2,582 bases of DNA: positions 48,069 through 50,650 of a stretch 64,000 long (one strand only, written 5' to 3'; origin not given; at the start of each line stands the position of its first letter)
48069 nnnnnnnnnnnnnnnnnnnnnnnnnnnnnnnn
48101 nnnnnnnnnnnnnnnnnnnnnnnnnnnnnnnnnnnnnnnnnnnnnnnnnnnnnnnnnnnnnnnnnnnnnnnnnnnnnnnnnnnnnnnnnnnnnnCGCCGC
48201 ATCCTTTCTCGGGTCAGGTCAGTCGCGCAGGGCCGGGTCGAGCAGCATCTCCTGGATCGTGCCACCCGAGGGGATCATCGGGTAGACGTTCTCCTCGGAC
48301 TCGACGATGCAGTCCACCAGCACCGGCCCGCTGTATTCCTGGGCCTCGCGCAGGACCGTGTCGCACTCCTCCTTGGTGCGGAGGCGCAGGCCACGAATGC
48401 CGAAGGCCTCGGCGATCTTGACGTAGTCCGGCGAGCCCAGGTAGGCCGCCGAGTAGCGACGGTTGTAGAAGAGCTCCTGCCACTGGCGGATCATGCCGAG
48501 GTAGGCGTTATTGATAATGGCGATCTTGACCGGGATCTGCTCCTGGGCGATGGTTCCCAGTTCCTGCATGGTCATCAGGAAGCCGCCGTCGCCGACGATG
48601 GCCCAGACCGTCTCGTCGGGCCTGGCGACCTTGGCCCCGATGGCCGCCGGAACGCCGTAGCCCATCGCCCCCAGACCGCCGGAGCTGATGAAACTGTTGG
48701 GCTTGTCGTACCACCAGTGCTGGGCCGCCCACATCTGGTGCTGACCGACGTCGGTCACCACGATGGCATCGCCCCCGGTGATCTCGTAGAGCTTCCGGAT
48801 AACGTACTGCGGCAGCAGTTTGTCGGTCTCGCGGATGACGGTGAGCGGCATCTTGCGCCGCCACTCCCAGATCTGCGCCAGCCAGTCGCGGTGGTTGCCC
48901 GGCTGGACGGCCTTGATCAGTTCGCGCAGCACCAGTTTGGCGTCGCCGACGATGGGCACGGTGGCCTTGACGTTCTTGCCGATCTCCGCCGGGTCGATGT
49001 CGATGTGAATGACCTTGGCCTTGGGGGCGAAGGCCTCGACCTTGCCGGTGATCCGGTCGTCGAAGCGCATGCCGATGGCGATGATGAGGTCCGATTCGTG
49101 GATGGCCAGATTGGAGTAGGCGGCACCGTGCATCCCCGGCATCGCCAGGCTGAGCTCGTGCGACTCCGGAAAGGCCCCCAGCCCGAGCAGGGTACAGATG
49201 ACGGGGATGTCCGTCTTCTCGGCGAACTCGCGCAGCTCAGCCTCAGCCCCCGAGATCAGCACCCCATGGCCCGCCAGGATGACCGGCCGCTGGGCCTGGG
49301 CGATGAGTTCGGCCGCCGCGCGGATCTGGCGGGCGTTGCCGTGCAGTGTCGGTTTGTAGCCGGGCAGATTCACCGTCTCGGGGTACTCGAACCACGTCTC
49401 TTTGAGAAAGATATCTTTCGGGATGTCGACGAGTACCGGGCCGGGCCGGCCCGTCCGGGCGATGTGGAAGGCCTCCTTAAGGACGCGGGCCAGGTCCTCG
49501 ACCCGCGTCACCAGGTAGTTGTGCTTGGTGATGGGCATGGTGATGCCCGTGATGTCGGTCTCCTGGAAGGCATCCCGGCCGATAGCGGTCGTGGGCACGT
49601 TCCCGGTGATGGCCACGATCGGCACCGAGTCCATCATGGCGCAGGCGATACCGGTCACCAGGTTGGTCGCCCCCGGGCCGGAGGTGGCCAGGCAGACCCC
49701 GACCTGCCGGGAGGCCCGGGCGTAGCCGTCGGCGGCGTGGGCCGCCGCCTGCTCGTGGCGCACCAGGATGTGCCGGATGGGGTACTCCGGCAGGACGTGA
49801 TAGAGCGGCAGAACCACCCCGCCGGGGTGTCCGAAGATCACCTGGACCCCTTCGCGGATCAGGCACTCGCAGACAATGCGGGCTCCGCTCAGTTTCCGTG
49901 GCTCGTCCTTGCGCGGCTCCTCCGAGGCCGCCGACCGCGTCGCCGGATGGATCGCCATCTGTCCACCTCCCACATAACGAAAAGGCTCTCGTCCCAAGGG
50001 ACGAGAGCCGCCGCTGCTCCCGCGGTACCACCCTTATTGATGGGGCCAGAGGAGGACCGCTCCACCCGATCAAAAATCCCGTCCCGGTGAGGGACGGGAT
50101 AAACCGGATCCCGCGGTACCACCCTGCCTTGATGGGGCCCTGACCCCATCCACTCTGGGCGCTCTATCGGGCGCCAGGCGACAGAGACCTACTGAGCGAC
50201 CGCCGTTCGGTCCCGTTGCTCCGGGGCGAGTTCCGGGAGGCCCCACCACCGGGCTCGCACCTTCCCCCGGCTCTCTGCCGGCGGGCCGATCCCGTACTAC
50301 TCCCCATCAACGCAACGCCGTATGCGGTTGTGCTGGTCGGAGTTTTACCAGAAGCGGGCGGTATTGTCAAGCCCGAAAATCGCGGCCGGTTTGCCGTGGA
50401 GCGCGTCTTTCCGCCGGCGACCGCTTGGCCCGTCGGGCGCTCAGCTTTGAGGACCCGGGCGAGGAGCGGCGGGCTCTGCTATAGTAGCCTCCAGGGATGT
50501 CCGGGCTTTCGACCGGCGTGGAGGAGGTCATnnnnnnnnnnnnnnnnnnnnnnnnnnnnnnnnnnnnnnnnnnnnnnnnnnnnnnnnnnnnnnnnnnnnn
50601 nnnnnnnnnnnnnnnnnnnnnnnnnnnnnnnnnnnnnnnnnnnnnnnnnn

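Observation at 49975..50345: T-box leader of the ilvB-ilvN-ilvC-leuA-leuB-cimA operon contains two T-box/terminator modules in series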

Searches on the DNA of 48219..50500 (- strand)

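Call 3: search_rna_families(source=window, start=49900, end=50500, threshold=evalue, max_evalue=10, show_alignments=5)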
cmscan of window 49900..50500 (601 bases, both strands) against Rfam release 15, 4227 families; matches with E-value up to 10: 7.
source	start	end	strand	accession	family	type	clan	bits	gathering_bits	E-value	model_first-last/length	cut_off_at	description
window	50087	50319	-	RF00230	T-box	Cis-reg; leader;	-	84.5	93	6.8e-19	1-219/219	no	T-box leader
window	49997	50067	-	RF00230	T-box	Cis-reg; leader;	-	23.1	93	0.0045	163-216/219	no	T-box leader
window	50069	50138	-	RF02837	anti-hemB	Gene; sRNA;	-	21.5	49.5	0.012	1-81/81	no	Burkholderia RNA 7 (anti-hemB)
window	50074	50138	-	RF00014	DsrA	Gene; sRNA;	-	20.6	60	0.2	1-85/85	no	DsrA RNA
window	50110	50171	-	RF03712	MIR6450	Gene; miRNA;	-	14.7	70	8.2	21-87/107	no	MIR6450 microRNA precursor family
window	49947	50030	+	RF02344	ar14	Gene; sRNA;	-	14.6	58.8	2.6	1-123/123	no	Alphaproteobacterial ar14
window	50416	50483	+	RF02201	TTC28-AS1_4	Gene; lncRNA;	-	13.4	45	9.9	1-113/113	no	TTC28 antisense RNA 1 conserved region 4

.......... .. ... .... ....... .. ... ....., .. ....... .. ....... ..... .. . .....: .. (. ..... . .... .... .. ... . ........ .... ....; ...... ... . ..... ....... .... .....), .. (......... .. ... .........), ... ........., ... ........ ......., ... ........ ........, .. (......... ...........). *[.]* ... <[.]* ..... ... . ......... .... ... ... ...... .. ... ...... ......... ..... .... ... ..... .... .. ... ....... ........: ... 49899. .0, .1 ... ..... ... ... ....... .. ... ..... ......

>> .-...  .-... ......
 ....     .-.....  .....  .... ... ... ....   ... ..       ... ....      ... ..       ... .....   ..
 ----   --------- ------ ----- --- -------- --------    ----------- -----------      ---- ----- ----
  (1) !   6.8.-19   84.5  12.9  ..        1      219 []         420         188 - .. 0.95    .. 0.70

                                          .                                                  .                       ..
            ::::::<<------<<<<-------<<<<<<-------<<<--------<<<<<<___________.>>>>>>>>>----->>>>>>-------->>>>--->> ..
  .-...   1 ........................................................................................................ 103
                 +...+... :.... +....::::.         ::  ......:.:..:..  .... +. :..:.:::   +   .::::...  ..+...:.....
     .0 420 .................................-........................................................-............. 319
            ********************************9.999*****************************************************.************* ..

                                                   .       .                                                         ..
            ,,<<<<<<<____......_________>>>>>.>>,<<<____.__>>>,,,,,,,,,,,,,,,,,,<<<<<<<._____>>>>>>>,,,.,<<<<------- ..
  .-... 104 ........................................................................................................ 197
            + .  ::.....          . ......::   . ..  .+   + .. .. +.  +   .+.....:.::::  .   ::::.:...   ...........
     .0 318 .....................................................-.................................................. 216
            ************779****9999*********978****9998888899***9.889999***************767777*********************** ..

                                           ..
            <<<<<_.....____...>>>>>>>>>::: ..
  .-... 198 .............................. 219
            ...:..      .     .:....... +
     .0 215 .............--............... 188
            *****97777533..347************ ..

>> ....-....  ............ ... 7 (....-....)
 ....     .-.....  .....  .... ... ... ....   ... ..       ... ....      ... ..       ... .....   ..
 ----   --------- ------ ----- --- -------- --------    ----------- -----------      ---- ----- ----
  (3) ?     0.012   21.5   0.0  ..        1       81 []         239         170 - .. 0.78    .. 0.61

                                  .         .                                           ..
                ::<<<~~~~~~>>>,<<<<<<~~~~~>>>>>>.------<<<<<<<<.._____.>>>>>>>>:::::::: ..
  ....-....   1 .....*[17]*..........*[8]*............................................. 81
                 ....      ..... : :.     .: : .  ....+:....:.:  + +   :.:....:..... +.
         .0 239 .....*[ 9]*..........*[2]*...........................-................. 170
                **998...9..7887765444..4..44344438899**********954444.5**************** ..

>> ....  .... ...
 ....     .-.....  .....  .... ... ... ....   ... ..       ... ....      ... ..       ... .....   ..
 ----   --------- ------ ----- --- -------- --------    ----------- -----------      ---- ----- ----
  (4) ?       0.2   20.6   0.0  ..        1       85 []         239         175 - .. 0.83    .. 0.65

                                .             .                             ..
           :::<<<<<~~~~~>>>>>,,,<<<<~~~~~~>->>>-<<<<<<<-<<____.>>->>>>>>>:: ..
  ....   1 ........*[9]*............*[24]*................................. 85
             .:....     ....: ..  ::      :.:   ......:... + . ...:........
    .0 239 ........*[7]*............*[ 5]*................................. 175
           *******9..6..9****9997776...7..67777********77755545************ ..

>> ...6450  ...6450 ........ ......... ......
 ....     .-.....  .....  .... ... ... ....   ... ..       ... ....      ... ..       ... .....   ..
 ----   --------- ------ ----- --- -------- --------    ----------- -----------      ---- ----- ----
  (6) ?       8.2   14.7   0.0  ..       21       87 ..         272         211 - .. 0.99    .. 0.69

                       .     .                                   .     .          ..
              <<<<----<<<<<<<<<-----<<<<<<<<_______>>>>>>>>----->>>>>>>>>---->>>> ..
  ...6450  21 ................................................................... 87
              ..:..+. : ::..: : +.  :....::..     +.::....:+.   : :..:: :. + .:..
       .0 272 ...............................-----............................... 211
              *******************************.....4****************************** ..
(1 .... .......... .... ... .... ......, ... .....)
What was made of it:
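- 50087..50319 (-): Complete T-box riboswitch: Stem I with K-turn, specifier loop, AGAGAG and GGUGCGA distal motifs, Stem II region, Stem III and antiterminator 1. RF00230 full-length hit, model 1-219, 84.5 bits (gathering score 93), E 6.8e-19 (call 3).
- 50228..50230 (-): Specifier codon CUC (Leu) in GGAA-CUC-G. Rfam alignment of the specifier loop (call 3).
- On T-box leader (RF00230): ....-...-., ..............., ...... and GGUGCGA align to the consensus (call 3).
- Checked: A second, partial hit at 50067-49997 covers model positions 163-216 only, i.e. Stem III plus antiterminator (23.1 bits, call 3).
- One full and one 3'-only RF00230 hit in the window (call 3).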

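Call 53: search_rna_families(sources=[L037, L003, L027, L042, L028, L073, L212, L210, L065], threshold=evalue, max_evalue=0.01)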
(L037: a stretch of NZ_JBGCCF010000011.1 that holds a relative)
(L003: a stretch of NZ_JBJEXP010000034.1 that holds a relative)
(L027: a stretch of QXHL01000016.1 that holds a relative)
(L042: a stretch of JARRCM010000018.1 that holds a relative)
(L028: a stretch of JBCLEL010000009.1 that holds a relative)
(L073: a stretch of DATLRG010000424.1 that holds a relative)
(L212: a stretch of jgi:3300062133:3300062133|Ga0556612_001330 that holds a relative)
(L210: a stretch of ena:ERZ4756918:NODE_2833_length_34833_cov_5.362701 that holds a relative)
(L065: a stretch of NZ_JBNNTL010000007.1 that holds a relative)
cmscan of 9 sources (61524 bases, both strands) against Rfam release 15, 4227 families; matches with E-value up to 0.01: 13.
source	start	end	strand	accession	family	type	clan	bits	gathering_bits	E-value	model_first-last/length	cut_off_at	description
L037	917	1140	+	RF00230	T-box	Cis-reg; leader;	-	149.4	93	1.4e-33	1-219/219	no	T-box leader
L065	3596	3819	-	RF00230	T-box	Cis-reg; leader;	-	148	93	3.1e-33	1-219/219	no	T-box leader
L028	2334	2560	+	RF00230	T-box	Cis-reg; leader;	-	104.7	93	4.6e-22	1-219/219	no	T-box leader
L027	182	418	+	RF00230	T-box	Cis-reg; leader;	-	103.2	93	1.1e-21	1-219/219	no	T-box leader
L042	1498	1762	+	RF00230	T-box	Cis-reg; leader;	-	99.2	93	1.1e-20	1-219/219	no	T-box leader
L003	57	255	+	RF00230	T-box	Cis-reg; leader;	-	94.8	93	1.6e-19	1-219/219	no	T-box leader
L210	1030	1267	+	RF00230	T-box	Cis-reg; leader;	-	92.4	93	6.7e-19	1-219/219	no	T-box leader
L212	1046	1345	+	RF00230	T-box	Cis-reg; leader;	-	55.8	93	1.8e-09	1-219/219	no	T-box leader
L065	3282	3460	-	RF00230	T-box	Cis-reg; leader;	-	37.5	93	9.4e-05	1-219/219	no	T-box leader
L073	4076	4374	+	RF00230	T-box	Cis-reg; leader;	-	34.5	93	0.00056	1-219/219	no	T-box leader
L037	1194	1318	+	RF00230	T-box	Cis-reg; leader;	-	32.6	93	0.0017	1-219/219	no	T-box leader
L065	3013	3141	-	RF00230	T-box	Cis-reg; leader;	-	32.6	93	0.0017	1-219/219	no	T-box leader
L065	3196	3229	-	RF00230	T-box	Cis-reg; leader;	-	31.2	93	0.0038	183-216/219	no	T-box leader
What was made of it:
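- On T-box leader (RF00230): Homologous leaders score 92-105 bits (L028, L210; call 53).
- On Partially tandem T-box: The same holds in 9 related or analogous loci (call 53).
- Closest known: Fully tandem T-boxes. Different: Here there is one Stem I for two platforms, and the 91-nt spacing leaves no room for a second decoding domain (calls 3, 53).
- Rfam finds exactly one full T-box per leader in 9 such loci (call 53).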
